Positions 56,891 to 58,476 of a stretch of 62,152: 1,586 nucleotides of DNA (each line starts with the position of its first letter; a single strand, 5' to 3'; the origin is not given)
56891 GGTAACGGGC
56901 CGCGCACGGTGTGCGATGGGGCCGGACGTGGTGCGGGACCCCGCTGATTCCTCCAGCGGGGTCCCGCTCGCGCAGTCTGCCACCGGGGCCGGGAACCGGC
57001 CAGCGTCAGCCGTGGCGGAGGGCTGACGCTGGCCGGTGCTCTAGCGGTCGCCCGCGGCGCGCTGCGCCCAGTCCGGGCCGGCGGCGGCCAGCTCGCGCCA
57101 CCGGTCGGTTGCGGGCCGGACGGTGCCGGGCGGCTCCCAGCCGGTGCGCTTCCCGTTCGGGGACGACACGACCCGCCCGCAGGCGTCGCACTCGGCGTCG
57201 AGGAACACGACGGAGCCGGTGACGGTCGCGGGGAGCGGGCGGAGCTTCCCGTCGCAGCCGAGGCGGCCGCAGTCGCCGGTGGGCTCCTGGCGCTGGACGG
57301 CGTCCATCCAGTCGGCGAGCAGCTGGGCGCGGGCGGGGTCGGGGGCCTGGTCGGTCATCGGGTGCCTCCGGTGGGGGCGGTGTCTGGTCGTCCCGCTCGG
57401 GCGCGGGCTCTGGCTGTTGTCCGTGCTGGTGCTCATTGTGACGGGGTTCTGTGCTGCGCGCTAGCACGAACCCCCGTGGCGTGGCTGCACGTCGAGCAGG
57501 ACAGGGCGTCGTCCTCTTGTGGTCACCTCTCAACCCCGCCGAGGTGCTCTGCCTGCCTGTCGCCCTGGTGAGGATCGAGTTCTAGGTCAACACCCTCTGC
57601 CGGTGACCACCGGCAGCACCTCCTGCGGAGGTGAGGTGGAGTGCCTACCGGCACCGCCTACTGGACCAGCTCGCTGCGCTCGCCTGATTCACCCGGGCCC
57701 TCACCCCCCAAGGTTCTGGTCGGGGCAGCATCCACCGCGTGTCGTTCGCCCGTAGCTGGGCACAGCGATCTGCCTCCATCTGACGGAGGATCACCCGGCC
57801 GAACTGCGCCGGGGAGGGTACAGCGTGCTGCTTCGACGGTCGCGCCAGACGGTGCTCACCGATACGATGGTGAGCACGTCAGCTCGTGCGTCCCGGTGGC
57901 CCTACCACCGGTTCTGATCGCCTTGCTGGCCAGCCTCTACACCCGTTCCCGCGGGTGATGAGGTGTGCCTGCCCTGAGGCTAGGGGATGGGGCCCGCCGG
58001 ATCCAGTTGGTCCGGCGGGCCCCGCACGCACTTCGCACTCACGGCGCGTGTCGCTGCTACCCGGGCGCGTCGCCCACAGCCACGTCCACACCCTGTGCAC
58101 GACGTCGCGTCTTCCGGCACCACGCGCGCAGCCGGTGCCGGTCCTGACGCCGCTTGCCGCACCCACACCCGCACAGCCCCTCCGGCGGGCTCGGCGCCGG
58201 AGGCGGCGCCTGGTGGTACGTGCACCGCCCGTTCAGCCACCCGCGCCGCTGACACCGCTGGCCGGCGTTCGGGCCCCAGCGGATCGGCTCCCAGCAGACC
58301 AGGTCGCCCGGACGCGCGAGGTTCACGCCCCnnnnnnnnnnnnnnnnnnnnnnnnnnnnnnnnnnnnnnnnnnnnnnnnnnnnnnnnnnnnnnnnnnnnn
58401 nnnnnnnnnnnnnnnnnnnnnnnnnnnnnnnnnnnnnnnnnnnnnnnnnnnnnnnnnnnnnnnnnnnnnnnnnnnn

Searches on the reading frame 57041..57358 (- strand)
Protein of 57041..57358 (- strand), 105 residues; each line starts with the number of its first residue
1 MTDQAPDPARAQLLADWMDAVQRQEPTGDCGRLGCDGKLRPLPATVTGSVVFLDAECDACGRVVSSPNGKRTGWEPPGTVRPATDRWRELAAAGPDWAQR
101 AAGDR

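Call 13: search_protein_families(library=phrogs, proteins=[window:57041-57358:-], max_evalue=0.01)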
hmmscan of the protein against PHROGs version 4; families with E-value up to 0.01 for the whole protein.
window:57041-57358:- (105 aa): 0 families

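Call 14: search_protein_families(library=pfam, proteins=[window:57041-57358:-], max_evalue=0.01)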
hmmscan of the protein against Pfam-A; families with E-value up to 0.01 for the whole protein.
window:57041-57358:- (105 aa): 0 families

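Call 20: search_dna_similar(query=window:57041-57358:-, collection=phages, mode=protein, max_rows=30, max_evalue=0.001)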
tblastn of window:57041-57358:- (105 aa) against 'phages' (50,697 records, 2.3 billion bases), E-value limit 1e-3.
No match.

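Call 22: find_related_loci(query=window:57041-57358:-, collection=viral_contigs, flank=6000)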
Query window:57041-57358:- (105 aa) in viral_contigs; peptide patterns used: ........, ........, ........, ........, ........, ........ (x = any residue, [..] = any of these).
6 stretches matched a pattern, but none encodes a relative of the query by tblastn (E <= 1e-3).

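Call 23: find_homologous_proteins(query=window:57041-57358:-, max_evalue=0.001)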
Query window:57041-57358:- (105 aa): 1 proteins with E <= 0.001 among 37 candidates.
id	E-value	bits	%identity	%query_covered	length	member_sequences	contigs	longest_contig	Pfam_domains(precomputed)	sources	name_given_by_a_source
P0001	8.3e-65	234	100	100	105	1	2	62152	-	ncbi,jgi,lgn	jgi:hypothetical protein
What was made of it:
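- Tried and rejected: The first search with gene A alone found only itself (call 23).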

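Call 24: find_encoding_contigs(protein=P0001, flank=10000, max_places=6)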
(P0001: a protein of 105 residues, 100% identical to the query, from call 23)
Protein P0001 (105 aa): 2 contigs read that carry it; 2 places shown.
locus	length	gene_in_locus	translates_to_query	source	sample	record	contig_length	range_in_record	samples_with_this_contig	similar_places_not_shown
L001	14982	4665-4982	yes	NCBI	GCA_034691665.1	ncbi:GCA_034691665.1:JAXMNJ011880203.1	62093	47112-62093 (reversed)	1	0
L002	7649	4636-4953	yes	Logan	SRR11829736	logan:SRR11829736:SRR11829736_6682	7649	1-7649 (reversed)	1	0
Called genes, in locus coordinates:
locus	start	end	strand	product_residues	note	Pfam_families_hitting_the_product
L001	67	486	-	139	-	-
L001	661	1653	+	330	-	-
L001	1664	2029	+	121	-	-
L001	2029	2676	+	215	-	-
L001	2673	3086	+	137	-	-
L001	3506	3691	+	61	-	-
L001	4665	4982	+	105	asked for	-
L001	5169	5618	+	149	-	-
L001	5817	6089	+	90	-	-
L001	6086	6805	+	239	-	-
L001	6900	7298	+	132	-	-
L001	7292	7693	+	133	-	-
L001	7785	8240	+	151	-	-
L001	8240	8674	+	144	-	-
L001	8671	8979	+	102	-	-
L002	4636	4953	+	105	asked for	-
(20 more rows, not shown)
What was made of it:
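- Checked: Independent gene callers called nothing there (call 24).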

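Call 60: find_homologous_proteins(query=A2, max_evalue=0.01)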
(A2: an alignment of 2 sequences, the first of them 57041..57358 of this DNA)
Query A2 (2 sequences) (105 aa, profile of the alignment): 5 proteins with E <= 0.01 among 320 candidates.
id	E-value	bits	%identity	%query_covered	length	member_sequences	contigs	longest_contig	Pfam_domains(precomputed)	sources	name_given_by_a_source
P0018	5.4e-63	228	45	92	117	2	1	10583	-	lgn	-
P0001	7.7e-50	186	100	100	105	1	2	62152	-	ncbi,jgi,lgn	jgi:hypothetical protein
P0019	2.7e-39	152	51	92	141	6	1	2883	-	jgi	jgi:hypothetical protein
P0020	3.9e-35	138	66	62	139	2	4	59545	-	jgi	jgi:hypothetical protein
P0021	9.8e-34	134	46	92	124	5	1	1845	-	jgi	jgi:hypothetical protein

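Call 61: find_encoding_contigs(protein=P0020, flank=10000, max_places=6)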
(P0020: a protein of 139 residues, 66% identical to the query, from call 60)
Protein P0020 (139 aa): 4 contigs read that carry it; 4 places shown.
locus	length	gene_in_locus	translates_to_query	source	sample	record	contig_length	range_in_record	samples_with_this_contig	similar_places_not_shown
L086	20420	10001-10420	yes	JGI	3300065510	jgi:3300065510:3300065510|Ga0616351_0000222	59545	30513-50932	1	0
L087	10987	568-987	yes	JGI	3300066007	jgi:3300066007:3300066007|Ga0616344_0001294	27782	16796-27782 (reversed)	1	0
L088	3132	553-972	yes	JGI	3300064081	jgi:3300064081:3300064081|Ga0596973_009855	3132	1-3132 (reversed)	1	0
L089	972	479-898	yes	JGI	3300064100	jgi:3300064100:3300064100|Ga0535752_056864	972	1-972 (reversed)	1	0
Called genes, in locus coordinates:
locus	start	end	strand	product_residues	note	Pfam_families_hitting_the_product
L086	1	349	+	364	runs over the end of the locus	-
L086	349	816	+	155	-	-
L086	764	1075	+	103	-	-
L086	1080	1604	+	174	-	-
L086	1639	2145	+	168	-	-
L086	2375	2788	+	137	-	-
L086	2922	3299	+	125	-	-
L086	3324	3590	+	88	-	-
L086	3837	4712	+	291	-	PF04404:ERF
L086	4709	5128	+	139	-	-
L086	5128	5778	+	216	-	-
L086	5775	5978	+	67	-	-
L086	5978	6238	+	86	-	-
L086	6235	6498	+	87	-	-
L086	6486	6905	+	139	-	-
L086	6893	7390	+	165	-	-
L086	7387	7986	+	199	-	-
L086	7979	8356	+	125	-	-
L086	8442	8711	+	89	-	-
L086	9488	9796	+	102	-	-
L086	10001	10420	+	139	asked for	-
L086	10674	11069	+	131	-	-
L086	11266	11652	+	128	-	-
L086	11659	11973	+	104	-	-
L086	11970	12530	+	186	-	-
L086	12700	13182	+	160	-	-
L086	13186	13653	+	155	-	-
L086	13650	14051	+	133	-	-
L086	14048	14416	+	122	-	-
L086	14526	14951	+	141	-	-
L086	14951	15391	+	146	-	-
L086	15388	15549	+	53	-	-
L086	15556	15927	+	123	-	-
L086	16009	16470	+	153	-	-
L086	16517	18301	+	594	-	PF02195:ParB_N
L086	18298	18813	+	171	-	-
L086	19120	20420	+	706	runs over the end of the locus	PF22555:DAM-like-phage1, PF22559:GNAT-phage-like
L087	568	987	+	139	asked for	-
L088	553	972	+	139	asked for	-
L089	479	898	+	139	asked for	-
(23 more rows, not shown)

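Call 62: find_encoding_contigs(protein=P0019, flank=10000, max_places=6)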
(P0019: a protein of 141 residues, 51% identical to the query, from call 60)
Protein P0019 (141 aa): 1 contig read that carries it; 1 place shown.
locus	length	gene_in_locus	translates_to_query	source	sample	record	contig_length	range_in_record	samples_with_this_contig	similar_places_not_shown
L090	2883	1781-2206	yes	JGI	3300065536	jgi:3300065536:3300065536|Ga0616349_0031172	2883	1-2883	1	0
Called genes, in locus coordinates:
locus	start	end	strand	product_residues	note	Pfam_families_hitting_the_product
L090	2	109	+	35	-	?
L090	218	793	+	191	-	-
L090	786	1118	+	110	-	-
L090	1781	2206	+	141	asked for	-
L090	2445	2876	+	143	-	-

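Call 63: find_encoding_contigs(protein=P0021, flank=10000, max_places=6)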
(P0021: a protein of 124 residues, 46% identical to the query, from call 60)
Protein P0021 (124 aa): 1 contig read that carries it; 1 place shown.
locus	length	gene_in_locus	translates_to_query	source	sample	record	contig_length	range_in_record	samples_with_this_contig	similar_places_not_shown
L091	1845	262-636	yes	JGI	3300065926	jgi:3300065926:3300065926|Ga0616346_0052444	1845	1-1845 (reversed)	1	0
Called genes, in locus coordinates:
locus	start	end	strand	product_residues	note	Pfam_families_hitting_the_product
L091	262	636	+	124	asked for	-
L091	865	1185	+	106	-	PF14359:DUF4406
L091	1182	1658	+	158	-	-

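Call 93: list_cluster_members(proteins=[P0019, P0021, P0018, P0020])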
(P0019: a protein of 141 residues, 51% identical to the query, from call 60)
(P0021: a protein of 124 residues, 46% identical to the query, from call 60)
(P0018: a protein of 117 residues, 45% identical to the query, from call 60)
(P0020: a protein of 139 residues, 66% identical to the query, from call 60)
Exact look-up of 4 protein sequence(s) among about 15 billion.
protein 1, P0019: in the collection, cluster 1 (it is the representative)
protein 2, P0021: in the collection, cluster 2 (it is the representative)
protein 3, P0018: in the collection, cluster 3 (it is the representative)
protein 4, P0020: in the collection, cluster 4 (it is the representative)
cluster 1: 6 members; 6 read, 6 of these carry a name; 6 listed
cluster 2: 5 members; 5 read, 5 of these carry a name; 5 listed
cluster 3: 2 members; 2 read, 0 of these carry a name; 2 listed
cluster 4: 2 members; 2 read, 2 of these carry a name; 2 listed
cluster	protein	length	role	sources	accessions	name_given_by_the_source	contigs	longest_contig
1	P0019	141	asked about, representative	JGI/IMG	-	hypothetical protein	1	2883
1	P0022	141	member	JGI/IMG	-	hypothetical protein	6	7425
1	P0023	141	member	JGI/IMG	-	hypothetical protein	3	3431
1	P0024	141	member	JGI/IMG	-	hypothetical protein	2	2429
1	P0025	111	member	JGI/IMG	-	hypothetical protein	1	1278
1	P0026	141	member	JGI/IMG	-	hypothetical protein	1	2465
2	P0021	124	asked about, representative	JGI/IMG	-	hypothetical protein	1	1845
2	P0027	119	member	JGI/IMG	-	hypothetical protein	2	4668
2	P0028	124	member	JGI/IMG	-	hypothetical protein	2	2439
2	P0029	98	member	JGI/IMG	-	hypothetical protein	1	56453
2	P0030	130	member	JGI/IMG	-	hypothetical protein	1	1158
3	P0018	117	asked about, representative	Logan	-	-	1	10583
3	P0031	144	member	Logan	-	-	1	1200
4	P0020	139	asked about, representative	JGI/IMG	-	hypothetical protein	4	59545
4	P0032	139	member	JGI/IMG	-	hypothetical protein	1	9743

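Call 94: find_encoding_contigs(protein=P0029, flank=3000, max_places=3)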
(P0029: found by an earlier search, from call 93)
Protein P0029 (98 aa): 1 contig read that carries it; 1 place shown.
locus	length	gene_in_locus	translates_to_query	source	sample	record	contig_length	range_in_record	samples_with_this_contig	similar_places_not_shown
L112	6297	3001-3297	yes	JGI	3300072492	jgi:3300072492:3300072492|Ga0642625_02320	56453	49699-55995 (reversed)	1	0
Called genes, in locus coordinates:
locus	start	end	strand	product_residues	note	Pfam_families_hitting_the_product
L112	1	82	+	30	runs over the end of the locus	-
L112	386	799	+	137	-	-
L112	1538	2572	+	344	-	-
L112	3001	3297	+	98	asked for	-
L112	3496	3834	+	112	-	PF14359:DUF4406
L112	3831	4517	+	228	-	-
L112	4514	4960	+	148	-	-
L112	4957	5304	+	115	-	-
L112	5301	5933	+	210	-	-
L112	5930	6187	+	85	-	-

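Call 95: find_encoding_contigs(protein=P0022, flank=3000, max_places=8)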
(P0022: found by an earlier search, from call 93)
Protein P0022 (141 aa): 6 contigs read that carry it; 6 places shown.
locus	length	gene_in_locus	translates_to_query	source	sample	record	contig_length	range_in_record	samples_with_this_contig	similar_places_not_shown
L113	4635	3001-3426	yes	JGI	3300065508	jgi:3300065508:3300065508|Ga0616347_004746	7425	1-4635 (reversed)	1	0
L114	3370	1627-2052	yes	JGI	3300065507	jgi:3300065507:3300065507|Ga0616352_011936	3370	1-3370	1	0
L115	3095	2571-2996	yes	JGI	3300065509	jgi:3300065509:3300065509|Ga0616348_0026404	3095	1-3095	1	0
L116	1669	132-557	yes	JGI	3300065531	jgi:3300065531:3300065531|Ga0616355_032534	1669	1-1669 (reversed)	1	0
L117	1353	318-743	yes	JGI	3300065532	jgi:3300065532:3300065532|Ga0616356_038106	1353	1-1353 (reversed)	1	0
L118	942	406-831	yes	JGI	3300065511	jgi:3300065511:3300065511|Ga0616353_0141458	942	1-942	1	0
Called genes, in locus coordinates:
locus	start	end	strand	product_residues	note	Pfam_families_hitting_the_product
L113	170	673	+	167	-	-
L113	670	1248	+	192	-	-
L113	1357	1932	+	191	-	-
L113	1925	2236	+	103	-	-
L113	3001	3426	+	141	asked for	-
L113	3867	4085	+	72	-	-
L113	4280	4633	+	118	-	?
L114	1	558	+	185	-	?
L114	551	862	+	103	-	-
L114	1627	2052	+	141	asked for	-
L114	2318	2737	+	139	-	-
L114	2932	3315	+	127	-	-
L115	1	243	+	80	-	?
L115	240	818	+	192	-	-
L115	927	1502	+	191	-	-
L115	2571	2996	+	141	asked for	-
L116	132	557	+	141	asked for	-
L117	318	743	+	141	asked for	-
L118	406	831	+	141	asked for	-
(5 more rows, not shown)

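Call 96: find_encoding_contigs(protein=P0031, flank=3000, max_places=3)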
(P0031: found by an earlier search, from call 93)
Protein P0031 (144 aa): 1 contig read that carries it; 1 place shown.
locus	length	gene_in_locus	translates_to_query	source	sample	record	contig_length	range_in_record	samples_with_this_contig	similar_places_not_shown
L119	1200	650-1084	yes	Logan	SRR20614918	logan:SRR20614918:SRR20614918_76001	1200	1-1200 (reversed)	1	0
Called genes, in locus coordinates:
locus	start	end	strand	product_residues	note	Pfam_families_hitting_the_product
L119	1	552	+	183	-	?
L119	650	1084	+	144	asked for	-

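Call 97: find_encoding_contigs(protein=P0032, flank=3000, max_places=3)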
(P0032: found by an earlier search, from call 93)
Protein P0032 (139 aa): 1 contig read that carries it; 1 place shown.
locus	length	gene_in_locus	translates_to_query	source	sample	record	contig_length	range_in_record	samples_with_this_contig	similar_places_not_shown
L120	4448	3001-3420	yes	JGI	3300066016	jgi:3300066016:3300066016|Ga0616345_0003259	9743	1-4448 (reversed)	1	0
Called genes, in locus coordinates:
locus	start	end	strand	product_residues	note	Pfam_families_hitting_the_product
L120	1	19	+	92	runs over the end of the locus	-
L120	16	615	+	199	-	-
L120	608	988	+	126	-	-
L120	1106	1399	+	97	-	-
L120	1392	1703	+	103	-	-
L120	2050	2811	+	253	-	PF13730:HTH_36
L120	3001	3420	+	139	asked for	-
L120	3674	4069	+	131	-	-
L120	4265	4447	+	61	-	?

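Call 98: find_encoding_contigs(protein=P0027, flank=3000, max_places=3)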
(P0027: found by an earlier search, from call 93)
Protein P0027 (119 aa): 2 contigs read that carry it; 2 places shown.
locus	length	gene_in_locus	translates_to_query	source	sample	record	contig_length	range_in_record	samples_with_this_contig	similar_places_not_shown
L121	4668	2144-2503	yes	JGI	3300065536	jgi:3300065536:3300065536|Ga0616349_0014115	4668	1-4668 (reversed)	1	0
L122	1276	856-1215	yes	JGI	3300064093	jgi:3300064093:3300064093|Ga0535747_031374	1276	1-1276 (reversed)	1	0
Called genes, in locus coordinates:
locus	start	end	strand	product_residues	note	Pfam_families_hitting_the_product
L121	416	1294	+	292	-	PF07505:DUF5131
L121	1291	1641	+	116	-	-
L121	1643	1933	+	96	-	-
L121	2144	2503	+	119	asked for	-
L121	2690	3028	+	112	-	PF14359:DUF4406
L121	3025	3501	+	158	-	-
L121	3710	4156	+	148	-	-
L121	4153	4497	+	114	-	-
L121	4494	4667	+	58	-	?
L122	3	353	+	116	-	?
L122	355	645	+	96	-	-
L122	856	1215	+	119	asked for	-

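Call 99: find_encoding_contigs(protein=P0023, flank=3000, max_places=4)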
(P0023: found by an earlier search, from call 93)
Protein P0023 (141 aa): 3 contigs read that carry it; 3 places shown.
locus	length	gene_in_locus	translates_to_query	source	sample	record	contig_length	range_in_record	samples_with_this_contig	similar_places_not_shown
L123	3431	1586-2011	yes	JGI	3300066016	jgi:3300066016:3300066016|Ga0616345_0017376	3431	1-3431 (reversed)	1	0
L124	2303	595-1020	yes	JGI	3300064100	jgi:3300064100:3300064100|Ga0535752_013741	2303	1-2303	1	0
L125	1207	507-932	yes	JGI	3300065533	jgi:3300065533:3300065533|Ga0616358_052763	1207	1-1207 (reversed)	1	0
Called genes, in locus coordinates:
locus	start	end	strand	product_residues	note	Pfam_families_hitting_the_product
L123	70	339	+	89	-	-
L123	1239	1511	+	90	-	-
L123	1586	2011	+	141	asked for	-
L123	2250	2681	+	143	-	-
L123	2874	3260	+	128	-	-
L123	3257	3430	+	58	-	?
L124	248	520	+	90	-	-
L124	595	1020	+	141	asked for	-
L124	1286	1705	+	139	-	-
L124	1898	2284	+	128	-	-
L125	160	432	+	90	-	-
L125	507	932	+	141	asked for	-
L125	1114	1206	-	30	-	?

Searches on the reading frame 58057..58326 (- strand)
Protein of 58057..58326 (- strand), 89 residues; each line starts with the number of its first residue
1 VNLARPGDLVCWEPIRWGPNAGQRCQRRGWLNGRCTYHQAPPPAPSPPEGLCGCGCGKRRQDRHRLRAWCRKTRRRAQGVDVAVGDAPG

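Call 13: search_protein_families(library=phrogs, proteins=[window:58057-58324:-], max_evalue=0.01)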
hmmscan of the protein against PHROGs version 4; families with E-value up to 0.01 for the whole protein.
window:58057-58324:- (89 aa): 0 families

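Call 14: search_protein_families(library=pfam, proteins=[window:58057-58324:-], max_evalue=0.01)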
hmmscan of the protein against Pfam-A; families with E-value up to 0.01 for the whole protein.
window:58057-58324:- (89 aa): 0 families

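Call 40: search_protein_families(library=pfam, proteins=[window:58057-58326:-], max_evalue=0.01)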
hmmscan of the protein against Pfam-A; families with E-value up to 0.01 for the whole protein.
window:58057-58326:- (89 aa): 1 family
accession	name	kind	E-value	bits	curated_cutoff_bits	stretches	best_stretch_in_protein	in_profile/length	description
PF19067.5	DUF5763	-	0.0045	16.9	26.3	1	22-43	11-32/39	Family of unknown function (DUF5763)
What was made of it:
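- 58057..58326 (-): Right-flank gene: 89-aa Cys/Arg-rich protein, the last gene of the upstream (early) operon. Faint DUF5763 hit (call 40).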
